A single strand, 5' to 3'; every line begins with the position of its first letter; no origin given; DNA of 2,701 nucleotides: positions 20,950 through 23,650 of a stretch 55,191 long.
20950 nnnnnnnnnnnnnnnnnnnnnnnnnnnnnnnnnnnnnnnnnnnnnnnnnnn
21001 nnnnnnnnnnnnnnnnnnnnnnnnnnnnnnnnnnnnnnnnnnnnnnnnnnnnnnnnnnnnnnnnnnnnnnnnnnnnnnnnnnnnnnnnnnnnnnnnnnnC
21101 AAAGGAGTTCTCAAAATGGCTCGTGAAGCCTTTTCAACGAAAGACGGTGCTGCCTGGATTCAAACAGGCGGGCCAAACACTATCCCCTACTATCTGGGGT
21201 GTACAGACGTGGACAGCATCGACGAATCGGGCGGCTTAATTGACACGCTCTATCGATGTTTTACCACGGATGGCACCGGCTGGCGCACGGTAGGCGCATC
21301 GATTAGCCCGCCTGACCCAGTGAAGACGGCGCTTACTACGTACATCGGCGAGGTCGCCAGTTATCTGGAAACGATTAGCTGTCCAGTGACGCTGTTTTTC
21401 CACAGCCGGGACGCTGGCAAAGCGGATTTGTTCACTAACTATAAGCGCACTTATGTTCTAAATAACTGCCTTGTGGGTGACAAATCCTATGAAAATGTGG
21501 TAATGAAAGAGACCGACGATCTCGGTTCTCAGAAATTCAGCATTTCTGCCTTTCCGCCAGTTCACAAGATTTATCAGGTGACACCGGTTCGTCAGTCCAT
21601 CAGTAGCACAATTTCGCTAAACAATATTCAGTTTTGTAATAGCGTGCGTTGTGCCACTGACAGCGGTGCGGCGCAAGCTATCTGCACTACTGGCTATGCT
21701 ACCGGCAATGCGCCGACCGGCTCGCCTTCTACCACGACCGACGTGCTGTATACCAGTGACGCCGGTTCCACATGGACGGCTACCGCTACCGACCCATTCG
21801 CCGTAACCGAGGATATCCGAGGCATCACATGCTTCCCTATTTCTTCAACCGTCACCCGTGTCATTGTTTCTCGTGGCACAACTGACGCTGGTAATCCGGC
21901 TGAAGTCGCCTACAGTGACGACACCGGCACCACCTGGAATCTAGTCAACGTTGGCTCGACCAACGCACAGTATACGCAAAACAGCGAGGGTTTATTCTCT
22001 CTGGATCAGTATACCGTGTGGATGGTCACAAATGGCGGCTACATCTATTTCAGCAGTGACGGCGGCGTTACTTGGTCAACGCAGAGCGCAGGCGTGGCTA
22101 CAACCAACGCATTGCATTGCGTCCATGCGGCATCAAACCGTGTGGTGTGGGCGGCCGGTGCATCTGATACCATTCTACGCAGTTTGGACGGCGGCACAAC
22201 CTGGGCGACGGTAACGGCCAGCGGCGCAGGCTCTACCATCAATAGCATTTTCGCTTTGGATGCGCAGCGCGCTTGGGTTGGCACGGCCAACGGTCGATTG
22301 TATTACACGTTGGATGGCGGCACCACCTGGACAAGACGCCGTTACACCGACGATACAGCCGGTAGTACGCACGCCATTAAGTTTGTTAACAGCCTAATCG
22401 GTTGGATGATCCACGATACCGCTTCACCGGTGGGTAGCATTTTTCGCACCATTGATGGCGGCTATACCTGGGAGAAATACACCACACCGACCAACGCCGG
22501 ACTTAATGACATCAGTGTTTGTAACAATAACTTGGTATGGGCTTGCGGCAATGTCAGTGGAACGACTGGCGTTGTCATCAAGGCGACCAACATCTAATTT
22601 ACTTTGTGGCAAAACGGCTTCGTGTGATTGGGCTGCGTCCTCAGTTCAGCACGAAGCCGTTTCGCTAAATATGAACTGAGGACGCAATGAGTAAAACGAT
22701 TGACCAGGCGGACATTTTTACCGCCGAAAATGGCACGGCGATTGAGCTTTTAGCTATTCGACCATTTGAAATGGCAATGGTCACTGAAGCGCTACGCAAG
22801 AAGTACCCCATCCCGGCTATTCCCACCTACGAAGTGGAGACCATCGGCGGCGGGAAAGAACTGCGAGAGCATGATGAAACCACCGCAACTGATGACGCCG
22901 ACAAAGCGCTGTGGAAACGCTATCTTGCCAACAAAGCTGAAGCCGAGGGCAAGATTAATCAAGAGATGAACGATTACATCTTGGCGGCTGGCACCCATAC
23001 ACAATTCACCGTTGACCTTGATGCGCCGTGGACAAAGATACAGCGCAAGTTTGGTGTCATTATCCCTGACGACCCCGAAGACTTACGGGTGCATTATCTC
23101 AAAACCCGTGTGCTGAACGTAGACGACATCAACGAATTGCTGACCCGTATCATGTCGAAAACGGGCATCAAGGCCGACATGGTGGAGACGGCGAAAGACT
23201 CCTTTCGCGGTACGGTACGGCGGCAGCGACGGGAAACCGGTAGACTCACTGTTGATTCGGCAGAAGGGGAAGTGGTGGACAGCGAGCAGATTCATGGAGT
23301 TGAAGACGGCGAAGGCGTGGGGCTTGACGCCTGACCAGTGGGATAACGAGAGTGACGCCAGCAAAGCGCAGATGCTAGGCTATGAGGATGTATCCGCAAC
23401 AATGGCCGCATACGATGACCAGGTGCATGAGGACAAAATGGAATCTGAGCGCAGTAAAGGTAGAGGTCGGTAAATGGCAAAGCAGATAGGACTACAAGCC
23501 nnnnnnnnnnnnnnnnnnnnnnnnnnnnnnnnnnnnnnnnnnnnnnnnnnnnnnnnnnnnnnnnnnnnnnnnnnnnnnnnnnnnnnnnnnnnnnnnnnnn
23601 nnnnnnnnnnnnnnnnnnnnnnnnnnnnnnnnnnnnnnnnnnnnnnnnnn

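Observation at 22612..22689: Interleaved perfect 13-bp and 14-bp helices that can hide the chaperone gene RBS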

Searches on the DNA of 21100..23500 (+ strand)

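Call 7: search_dna_similar(query=window:21100-23500:+, collection=phages, mode=distant, max_rows=30)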
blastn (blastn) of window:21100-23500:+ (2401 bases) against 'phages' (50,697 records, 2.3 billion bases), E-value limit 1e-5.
No match.

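Call 64: search_rna_families(source=window, start=22540, end=22740, threshold=evalue, max_evalue=5)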
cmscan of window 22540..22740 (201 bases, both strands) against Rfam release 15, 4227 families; matches with E-value up to 5: 8.
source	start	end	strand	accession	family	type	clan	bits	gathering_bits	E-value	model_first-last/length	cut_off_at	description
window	22632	22688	+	RF03995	mir-7957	Gene; miRNA;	-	19.7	76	0.19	1-59/59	no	mir-7957 microRNA precursor family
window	22627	22667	-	RF02276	Hammerhead_II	Gene; ribozyme;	CL00010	17.8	37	0.23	1-66/66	no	Hammerhead ribozyme (type II)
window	22633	22687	+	RF01925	MIR1428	Gene; miRNA;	-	17.6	79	0.73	1-110/110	no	MIR1428 microRNA precursor family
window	22604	22679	-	RF00765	mir-337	Gene; miRNA;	-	17.2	80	0.26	1-93/93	no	mir-337 microRNA precursor family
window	22631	22687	+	RF04087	MIR5565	Gene; miRNA;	-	14.4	80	1.8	1-109/109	no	MIR5565 microRNA precursor family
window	22610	22664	-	RF03244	mir-4798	Gene; miRNA;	-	14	75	4.8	1-75/75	no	mir-4798 microRNA precursor family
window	22610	22709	-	RF03323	mir-3613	Gene; miRNA;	-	13.2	91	4.4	1-86/86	no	mir-3613 microRNA precursor family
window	22711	22740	+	RF00624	P9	Gene;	-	12.3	43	2.6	1-30/74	3'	Pseudomonas sRNA P9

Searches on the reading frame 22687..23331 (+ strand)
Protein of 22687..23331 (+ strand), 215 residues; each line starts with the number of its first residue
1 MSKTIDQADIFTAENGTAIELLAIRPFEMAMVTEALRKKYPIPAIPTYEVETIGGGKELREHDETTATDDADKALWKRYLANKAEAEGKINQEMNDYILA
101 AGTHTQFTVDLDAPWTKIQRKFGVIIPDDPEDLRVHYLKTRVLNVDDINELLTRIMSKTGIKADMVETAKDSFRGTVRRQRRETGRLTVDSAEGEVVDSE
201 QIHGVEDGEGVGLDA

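Call 8: search_protein_families(library=pfam, proteins=[window:22687-23331:+], max_evalue=0.01)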
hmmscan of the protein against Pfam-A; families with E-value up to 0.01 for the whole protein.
window:22687-23331:+ (215 aa): 0 families

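Call 9: search_protein_families(library=phrogs, proteins=[window:22687-23331:+], max_evalue=0.001)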
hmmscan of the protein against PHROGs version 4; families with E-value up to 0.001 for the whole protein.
window:22687-23331:+ (215 aa): 0 families

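Call 10: find_related_loci(query=window:22687-23331:+, collection=viral_contigs, flank=4000)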
Query window:22687-23331:+ (215 aa) in viral_contigs; peptide patterns used: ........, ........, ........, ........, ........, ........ (x = any residue, [..] = any of these).
9 stretches matched a pattern, but none encodes a relative of the query by tblastn (E <= 1e-3).

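Call 11: find_related_loci(query=window:22687-23331:+, collection=genome_contigs, flank=4000)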
Query window:22687-23331:+ (215 aa) in genome_contigs; peptide patterns used: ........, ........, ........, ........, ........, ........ (x = any residue, [..] = any of these).
63 stretches matched a pattern, but none encodes a relative of the query by tblastn (E <= 1e-3).

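Call 13: find_homologous_proteins(query=window:22687-23331:+)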
Query window:22687-23331:+ (215 aa): 12 proteins with E <= 0.001 among 326 candidates.
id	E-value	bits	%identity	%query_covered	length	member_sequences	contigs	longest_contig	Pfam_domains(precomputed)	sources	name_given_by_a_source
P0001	3.3e-136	469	100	100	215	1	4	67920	-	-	-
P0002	1.1e-120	419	88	100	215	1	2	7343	-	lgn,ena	-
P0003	3.2e-116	404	84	100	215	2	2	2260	-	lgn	-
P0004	2.6e-115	401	84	100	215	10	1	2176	-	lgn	-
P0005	5.0e-64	234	53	97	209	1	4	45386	-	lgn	-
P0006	3.0e-63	231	54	97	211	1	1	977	-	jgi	-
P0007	6.5e-62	227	52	96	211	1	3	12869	-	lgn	-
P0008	4.0e-61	224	52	96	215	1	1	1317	-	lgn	-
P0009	2.8e-58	215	50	96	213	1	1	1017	-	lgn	-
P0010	2.7e-52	195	65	64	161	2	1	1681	-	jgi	-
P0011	2.1e-18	85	32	80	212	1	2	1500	-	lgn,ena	-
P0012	4.2e-10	58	25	91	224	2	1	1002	-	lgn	-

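Call 16: find_encoding_contigs(protein=P0002, flank=2500, max_places=3)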
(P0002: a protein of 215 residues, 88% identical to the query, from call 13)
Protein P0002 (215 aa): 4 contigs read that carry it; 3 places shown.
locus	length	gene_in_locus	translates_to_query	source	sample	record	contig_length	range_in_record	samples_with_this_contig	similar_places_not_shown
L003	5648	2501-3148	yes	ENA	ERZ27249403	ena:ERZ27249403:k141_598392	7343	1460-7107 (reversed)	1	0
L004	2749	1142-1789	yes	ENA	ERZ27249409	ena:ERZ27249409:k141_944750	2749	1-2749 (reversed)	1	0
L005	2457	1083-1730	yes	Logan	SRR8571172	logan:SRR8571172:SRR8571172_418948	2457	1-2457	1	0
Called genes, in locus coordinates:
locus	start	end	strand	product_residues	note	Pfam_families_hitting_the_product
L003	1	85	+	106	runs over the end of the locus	?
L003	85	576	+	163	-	-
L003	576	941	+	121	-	-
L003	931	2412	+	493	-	PF02012:BNR (faint), PF14870:PSII_BNR (faint), PF15902:Sortilin-Vps10 (weak)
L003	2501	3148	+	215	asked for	-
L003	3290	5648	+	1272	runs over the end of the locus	?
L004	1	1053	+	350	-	?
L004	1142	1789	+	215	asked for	-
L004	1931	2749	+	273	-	?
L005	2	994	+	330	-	?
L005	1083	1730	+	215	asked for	-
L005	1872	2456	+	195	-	?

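Call 18: find_encoding_contigs(protein=P0005, flank=2500, max_places=4)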
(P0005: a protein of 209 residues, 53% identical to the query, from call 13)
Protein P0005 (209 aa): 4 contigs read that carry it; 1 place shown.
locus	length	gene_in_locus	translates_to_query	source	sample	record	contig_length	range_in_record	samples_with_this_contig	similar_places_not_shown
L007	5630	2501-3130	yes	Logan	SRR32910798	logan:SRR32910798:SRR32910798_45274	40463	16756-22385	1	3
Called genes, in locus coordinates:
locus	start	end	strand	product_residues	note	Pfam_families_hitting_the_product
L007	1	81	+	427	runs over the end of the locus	-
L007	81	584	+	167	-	-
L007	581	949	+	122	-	-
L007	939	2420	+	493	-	PF02012:BNR (faint), PF13088:BNR_2 (faint), PF14870:PSII_BNR (faint), PF15902:Sortilin-Vps10 (faint)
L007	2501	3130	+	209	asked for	-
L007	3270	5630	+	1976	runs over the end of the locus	PF10145:PhageMin_Tail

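Call 29: find_encoding_contigs(protein=P0003, flank=1500, max_places=2)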
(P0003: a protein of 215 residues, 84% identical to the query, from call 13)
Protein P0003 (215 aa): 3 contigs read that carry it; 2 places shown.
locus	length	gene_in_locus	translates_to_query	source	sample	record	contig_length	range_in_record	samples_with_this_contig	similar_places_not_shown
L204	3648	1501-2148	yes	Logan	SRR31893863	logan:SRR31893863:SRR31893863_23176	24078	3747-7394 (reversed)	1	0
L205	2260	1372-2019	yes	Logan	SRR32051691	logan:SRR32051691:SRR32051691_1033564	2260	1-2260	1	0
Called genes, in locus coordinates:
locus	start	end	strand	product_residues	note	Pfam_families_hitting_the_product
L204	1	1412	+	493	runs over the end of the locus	PF02012:BNR (faint), PF13088:BNR_2 (faint), PF14870:PSII_BNR (faint), PF15902:Sortilin-Vps10 (weak)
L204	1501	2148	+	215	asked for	-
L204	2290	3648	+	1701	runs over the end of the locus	?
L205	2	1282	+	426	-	?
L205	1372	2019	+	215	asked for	-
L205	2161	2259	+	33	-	?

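Call 30: find_encoding_contigs(protein=P0007, flank=1500, max_places=3)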
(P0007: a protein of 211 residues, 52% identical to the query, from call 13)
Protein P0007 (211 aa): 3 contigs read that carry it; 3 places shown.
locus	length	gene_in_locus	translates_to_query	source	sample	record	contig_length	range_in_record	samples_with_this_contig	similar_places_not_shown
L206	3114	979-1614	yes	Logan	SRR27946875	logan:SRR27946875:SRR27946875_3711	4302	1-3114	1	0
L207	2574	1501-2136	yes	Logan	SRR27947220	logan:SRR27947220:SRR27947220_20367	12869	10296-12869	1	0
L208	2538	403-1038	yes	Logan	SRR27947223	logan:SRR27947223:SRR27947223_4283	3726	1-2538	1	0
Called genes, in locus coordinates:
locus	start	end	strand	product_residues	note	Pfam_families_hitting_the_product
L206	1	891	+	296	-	?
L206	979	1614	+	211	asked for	-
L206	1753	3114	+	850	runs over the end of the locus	?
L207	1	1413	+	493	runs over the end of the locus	PF13088:BNR_2 (faint), PF14870:PSII_BNR, PF15902:Sortilin-Vps10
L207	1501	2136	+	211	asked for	-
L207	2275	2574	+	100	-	?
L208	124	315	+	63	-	-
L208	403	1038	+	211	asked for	-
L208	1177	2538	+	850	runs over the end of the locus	?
